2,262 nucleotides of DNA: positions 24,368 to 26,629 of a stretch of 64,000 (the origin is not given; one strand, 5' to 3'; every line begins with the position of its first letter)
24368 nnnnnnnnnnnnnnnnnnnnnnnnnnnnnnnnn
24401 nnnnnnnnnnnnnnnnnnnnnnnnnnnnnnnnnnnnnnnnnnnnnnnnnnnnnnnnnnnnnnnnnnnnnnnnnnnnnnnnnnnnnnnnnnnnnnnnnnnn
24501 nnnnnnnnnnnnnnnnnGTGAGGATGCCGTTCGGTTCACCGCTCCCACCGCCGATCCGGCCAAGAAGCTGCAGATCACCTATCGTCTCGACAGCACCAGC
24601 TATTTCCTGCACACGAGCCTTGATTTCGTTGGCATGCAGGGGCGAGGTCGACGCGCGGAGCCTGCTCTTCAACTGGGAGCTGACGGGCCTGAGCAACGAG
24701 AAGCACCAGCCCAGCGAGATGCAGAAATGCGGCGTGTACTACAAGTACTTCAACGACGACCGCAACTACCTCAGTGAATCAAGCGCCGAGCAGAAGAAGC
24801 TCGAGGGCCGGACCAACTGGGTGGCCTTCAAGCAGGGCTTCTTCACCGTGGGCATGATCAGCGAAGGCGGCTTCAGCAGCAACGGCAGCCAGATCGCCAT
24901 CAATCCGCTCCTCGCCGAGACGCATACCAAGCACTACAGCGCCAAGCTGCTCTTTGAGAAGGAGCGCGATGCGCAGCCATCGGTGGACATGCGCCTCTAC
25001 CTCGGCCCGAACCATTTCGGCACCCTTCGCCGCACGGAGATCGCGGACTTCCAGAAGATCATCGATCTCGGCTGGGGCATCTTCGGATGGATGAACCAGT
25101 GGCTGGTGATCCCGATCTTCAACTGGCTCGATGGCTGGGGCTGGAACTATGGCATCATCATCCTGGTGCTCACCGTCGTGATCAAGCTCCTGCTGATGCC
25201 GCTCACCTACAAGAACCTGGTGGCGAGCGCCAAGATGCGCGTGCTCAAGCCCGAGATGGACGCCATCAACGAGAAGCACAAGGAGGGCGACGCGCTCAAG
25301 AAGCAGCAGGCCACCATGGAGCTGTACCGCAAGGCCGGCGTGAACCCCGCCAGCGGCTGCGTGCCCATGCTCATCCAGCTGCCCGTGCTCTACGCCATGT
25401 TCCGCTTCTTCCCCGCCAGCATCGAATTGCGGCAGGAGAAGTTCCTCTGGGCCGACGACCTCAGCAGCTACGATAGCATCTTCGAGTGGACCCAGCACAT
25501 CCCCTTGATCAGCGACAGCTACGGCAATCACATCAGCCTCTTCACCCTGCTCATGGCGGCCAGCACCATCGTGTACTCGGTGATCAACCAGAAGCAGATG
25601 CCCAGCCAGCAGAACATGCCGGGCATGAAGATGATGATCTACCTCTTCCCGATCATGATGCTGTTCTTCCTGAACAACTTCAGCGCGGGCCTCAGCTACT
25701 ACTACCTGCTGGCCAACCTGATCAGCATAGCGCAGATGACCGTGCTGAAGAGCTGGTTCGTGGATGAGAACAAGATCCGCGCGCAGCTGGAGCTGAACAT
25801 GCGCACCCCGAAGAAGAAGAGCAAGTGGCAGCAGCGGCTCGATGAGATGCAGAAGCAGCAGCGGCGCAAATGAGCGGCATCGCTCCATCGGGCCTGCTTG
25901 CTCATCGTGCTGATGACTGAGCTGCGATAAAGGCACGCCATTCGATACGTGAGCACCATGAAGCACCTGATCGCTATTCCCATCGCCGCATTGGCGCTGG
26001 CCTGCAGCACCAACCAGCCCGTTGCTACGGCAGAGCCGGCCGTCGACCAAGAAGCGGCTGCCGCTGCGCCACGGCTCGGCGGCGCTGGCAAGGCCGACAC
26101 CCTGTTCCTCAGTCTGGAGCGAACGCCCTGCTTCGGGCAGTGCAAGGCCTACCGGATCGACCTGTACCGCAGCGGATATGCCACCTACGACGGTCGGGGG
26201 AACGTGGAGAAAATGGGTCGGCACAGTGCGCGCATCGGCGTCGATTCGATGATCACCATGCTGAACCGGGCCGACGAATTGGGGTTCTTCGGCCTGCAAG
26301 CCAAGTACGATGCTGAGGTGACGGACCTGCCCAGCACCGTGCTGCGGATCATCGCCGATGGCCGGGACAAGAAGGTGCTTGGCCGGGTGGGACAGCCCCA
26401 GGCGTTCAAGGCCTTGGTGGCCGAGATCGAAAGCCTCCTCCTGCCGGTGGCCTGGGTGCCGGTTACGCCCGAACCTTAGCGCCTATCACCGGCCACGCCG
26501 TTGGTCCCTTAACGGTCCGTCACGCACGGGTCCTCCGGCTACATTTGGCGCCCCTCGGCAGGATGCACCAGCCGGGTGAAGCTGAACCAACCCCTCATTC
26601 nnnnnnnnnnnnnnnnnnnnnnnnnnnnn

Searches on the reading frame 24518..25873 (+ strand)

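Call 40: search_protein_families(library=pfam, proteins=[window:24518-25873:+], max_evalue=0.0001)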
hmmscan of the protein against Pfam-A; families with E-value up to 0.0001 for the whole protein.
window:24518-25873:+ (451 aa): 2 families
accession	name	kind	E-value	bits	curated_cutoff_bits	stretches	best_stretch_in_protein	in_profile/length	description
PF02096.25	60KD_IMP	-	9.8e-52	175.6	35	1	211-411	1-162/163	60Kd inner membrane protein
PF14849.12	YidC_periplas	-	8e-10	39.5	24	1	75-197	167-281/283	YidC periplasmic domain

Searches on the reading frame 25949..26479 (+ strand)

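Call 40: search_protein_families(library=pfam, proteins=[window:25949-26479:+], max_evalue=0.0001)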
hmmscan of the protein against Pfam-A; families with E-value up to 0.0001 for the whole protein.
window:25949-26479:+ (176 aa): 1 family
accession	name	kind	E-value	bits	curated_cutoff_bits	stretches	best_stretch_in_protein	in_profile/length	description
PF20033.5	DUF6438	-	1.2e-24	87.3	30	1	54-163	3-115/116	Domain of unknown function (DUF6438)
